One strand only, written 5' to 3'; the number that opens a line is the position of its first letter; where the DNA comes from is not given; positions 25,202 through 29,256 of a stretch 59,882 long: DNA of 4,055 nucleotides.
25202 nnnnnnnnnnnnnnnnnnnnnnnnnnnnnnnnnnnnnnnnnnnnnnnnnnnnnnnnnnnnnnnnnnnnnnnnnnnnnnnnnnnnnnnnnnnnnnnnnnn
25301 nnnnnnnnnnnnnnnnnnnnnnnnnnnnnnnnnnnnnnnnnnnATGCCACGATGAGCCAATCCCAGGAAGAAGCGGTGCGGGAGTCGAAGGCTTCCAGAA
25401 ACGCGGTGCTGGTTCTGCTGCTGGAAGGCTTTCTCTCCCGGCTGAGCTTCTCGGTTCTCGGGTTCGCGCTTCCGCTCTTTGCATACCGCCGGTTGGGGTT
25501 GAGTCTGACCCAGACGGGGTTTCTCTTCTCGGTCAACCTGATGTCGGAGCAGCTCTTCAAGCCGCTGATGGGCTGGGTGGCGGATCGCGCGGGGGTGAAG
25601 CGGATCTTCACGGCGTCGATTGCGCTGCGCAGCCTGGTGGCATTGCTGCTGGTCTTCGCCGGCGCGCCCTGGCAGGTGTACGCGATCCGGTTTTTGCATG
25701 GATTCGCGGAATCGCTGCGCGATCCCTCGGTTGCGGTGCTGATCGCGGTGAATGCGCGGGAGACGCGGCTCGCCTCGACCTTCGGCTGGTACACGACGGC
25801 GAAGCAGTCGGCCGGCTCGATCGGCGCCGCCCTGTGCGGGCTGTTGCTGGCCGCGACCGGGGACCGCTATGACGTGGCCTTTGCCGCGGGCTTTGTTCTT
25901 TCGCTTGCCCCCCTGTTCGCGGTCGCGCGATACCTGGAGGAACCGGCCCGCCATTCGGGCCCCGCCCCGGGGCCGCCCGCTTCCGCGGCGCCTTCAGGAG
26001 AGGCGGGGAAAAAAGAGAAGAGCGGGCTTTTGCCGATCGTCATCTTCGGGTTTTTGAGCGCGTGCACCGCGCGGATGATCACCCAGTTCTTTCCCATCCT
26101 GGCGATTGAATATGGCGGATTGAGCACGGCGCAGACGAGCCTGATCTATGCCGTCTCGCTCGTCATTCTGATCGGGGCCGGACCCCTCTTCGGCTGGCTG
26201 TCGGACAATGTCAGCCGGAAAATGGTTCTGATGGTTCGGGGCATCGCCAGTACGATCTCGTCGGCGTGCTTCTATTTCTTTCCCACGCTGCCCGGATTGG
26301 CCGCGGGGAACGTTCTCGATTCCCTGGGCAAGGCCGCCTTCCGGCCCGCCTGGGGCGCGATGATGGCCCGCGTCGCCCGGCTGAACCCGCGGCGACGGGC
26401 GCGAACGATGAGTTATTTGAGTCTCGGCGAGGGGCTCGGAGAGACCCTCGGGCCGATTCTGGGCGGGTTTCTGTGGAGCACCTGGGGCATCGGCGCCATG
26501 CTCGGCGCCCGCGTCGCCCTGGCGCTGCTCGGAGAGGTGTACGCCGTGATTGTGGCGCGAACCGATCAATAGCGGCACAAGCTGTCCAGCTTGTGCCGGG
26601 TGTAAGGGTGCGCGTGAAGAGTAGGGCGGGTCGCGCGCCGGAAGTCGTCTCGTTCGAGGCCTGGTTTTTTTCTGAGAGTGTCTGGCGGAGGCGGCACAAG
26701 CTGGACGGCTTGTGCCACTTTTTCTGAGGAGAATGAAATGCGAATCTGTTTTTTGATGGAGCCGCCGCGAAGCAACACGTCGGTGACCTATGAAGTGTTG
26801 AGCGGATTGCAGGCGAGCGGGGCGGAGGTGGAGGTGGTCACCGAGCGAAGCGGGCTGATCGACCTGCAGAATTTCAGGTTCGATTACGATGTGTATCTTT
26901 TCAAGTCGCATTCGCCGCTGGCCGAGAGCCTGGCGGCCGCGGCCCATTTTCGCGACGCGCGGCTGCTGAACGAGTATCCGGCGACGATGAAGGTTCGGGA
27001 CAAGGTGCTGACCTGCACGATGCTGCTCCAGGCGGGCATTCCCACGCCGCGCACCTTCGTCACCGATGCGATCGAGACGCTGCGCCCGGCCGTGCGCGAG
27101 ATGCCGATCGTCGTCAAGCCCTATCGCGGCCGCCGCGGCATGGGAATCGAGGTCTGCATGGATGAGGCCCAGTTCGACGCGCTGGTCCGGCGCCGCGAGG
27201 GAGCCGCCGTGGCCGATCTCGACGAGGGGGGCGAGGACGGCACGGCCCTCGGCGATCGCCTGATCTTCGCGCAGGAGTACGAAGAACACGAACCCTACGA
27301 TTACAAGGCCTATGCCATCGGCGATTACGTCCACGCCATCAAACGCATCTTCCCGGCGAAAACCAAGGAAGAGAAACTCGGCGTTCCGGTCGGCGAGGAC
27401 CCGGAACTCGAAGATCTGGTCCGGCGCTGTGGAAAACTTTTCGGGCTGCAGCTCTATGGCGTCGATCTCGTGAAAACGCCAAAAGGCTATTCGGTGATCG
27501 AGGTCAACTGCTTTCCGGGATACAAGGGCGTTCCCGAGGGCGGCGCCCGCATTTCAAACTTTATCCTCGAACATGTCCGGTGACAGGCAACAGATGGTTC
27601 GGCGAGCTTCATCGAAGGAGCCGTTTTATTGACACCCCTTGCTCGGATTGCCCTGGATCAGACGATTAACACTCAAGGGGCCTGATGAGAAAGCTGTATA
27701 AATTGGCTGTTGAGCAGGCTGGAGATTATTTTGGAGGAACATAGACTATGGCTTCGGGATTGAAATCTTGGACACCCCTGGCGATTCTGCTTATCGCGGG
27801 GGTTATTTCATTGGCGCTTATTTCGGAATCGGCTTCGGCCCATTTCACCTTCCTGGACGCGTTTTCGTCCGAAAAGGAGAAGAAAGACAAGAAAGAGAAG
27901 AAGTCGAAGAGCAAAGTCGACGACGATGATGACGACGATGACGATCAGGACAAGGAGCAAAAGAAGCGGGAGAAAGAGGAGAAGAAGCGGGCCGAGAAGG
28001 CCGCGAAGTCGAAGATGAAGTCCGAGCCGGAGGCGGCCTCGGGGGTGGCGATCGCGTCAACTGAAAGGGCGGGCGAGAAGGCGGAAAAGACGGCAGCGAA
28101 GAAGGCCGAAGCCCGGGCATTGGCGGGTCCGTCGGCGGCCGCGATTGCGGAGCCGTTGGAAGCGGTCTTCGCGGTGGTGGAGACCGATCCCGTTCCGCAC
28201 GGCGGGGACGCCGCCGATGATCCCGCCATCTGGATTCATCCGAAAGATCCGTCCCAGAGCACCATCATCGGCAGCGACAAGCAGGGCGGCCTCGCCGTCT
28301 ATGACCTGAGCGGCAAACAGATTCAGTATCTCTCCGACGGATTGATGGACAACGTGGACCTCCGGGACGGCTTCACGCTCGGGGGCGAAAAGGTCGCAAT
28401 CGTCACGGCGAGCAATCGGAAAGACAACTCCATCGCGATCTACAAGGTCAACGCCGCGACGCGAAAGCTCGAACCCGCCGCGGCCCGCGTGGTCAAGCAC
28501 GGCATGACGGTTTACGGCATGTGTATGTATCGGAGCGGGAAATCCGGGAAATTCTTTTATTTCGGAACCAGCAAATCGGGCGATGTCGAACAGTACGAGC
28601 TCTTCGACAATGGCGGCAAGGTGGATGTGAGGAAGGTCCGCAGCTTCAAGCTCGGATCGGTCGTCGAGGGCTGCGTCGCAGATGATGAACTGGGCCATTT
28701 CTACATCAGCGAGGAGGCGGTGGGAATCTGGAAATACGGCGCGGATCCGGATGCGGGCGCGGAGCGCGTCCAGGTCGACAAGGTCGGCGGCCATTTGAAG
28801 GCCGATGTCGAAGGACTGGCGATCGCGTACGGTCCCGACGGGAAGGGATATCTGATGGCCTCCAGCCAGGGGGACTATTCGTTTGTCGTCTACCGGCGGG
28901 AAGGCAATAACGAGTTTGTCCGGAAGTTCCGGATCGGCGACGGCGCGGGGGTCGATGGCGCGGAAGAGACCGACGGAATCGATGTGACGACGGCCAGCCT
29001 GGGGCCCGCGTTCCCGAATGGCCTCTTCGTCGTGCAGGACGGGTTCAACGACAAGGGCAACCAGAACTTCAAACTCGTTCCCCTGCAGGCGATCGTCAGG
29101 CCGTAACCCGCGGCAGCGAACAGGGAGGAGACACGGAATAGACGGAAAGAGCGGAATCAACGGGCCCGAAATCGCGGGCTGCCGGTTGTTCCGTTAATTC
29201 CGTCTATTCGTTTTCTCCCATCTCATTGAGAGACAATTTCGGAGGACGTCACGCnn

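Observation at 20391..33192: Candidate bacterial inositol-polyphosphate uptake / remodelling / signalling island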

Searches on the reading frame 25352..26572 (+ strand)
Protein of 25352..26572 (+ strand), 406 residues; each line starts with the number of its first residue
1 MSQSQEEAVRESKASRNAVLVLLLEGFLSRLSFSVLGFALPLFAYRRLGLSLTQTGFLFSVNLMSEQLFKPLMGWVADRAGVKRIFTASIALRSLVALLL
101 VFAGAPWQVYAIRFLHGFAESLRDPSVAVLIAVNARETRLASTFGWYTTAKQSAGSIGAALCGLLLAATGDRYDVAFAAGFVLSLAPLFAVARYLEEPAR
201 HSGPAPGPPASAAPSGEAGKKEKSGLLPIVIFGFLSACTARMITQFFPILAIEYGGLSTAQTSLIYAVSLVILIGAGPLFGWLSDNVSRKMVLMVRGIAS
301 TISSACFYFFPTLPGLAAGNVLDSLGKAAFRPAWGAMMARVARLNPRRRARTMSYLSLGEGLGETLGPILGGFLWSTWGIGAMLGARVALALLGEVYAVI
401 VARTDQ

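Call 4: search_protein_families(library=pfam, proteins=[window:25352-26572:+], max_evalue=0.01)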
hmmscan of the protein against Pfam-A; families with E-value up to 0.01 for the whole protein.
window:25352-26572:+ (406 aa): 4 families
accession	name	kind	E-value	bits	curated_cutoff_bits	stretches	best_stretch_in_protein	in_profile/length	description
PF07690.21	MFS_1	-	3.1e-41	141.9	33.4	2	26-255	5-233/347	Major Facilitator Superfamily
PF12832.13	MFS_1_like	-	3e-11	43.4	25.2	2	16-166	211-362/373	MFS_1 like family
PF00083.30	Sugar_tr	-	1.9e-07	30.8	22.3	1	55-190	48-187/452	Sugar (and other) transporter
PF01306.25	LacY_symp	-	3.9e-07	29.7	24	1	40-106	30-97/413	LacY proton/sugar symporter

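Call 5: search_protein_families(library=ncbifam, proteins=[window:25352-26572:+], max_evalue=0.01)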
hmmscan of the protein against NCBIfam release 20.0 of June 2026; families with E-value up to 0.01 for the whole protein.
window:25352-26572:+ (406 aa): 39 families (the best 25 are shown)
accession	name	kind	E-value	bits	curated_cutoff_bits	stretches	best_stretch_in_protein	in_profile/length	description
TIGR00880.1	2_A_01_02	superfamily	1e-19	71.1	131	2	265-392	6-128/141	multidrug resistance protein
TIGR00900.1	2A0121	subfamily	4.5e-18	65.7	319.6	2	232-401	6-177/364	H+ Antiporter protein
TIGR00881.1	2A0104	subfamily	5.6e-18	65.1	407.75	1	47-202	24-179/379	phosphoglycerate transporter protein PgtP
TIGR00893.1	2A0114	subfamily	1.6e-15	57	395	2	47-197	23-171/399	D-galactonate transporter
TIGR00895.1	2A0115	subfamily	3.6e-14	52.5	418.55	1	18-201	22-198/398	aromatic acid/H+ symport family MFS transporter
NF007799.0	PRK10504.1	subfamily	7.9e-13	48.1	426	2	19-167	12-159/471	multidrug transporter subunit MdtD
TIGR00897.2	2A0118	subfamily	8.3e-12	44.7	375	1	46-396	36-395/401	RbtT/DalT/CsbX family MFS transporter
TIGR00711.1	efflux_EmrB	subfamily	4.2e-10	39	230.2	2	260-379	42-154/485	DHA2 family efflux MFS transporter permease subunit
NF007077.0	PRK09528.1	subfamily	1.1e-09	37.4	429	2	30-97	21-92/421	galactoside permease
NF012174.0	tet_MFS_A_B_C_D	equivalog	1.2e-09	37.4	475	2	54-175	41-160/382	Tet(A)/Tet(B)/Tet(C) family tetracycline efflux MFS transporter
NF000089.1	qac_MFS_AB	exception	5.6e-09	35.3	900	1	11-143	13-144/514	QacA/B family quaternary ammonium compound efflux MFS transporter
TIGR00883.1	2A0106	subfamily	4e-08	32.7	443.45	2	222-311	221-313/400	metabolite/H+ symporter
NF007372.0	PRK09874.1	equivalog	7.5e-08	31.9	571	1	18-186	15-185/408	multidrug efflux MFS transporter MdtG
NF012177.1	tet_MFS_42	exception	1.6e-07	31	850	1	267-391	43-165/411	tetracycline efflux MFS transporter Tet(42)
NF040856.1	FexB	exception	2.3e-07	30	950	1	229-385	16-172/469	chloramphenicol/florfenicol efflux MFS transporter FexB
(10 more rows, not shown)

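Call 51: search_solved_structures(query=window:25352-26572:+, max_evalue=0.01)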
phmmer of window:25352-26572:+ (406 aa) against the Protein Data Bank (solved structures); distinct sequences matched with E-value up to 0.01: 9.
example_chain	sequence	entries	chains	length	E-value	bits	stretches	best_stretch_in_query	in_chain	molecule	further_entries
29om_A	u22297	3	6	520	1.9e-05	27.4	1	12-132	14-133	Antiseptic resistance protein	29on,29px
7y58_A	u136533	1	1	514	1.9e-05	27.4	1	12-132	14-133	Antiseptic resistance protein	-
7lo7_Z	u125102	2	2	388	3.4e-05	26.6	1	20-186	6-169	Quinolone resistance protein NorA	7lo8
8tth_A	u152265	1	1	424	4.1e-05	26.3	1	20-186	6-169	Quinolone resistance protein NorA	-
8ttf_A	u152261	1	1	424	4.2e-05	26.2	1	20-186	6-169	Quinolone resistance protein NorA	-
8tte_A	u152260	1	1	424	4.7e-05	26.1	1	20-186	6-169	Quinolone resistance protein NorA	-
8ttg_A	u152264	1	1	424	4.9e-05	26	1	20-186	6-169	Quinolone resistance protein NorA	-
28vj_B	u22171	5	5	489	6.3e-05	25.7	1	20-186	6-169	Quinolone resistance protein NorA,Soluble cytochrome b562 | NorA-BRIL(3A) fusion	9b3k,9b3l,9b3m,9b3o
9pv0_Z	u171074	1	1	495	6.4e-05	25.6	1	20-186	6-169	Quinolone resistance protein NorA, Soluble cytochrome b562 chimera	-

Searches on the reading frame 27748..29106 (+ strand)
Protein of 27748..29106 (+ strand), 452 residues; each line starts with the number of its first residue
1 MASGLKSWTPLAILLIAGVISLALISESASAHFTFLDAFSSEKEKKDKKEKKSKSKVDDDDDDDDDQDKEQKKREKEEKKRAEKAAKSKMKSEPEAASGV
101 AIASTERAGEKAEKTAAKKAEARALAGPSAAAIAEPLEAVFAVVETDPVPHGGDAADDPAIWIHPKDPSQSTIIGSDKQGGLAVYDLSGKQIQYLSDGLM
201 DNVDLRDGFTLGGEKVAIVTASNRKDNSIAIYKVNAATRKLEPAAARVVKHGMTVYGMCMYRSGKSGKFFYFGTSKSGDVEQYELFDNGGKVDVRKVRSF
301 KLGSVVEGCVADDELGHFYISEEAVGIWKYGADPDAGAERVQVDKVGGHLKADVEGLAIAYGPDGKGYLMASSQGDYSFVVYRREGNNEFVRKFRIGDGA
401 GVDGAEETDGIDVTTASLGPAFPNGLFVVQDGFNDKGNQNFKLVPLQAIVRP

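Call 4: search_protein_families(library=pfam, proteins=[window:27748-29106:+], max_evalue=0.01)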
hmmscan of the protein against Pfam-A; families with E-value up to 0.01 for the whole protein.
window:27748-29106:+ (452 aa): 2 families
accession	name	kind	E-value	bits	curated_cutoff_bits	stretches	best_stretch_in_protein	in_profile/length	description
PF02333.21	Phytase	-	7.6e-106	354.7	21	1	130-449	23-353/375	Phytase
PF10282.15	Lactonase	-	0.00077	19.2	21.7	0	219-290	258-325/344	Lactonase, 7-bladed beta-propeller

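Call 5: search_protein_families(library=ncbifam, proteins=[window:27748-29106:+], max_evalue=0.01)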
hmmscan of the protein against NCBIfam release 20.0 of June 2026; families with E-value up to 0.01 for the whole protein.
window:27748-29106:+ (452 aa): 2 families
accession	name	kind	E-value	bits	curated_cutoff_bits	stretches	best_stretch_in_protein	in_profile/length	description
NF045638.1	Mrt_dep_phytase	exception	4.2e-76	256.4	440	1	129-449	15-343/430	myxosortase-dependent phytase-like phosphatase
NF033598.2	elast_bind_EbpS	equivalog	0.0024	16.8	300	1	42-116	341-414/498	elastin-binding protein EbpS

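Call 72: search_solved_structures(query=window:27748-29106:+, max_evalue=0.001, show_alignments=1)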
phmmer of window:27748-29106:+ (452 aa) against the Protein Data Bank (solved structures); distinct sequences matched with E-value up to 0.001: 4.
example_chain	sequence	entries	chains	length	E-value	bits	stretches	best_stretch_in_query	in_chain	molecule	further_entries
1poo_A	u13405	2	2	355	4.4e-87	296.2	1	140-449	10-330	PROTEIN (PHYTASE)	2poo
3amr_A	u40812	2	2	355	8.9e-87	295.2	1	140-449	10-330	3-phytase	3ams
1cvm_A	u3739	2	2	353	1.8e-86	294.2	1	140-449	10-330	PHYTASE | 3-PHYTASE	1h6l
1qlg_A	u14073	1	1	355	1.8e-86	294.2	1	140-449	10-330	3-PHYTASE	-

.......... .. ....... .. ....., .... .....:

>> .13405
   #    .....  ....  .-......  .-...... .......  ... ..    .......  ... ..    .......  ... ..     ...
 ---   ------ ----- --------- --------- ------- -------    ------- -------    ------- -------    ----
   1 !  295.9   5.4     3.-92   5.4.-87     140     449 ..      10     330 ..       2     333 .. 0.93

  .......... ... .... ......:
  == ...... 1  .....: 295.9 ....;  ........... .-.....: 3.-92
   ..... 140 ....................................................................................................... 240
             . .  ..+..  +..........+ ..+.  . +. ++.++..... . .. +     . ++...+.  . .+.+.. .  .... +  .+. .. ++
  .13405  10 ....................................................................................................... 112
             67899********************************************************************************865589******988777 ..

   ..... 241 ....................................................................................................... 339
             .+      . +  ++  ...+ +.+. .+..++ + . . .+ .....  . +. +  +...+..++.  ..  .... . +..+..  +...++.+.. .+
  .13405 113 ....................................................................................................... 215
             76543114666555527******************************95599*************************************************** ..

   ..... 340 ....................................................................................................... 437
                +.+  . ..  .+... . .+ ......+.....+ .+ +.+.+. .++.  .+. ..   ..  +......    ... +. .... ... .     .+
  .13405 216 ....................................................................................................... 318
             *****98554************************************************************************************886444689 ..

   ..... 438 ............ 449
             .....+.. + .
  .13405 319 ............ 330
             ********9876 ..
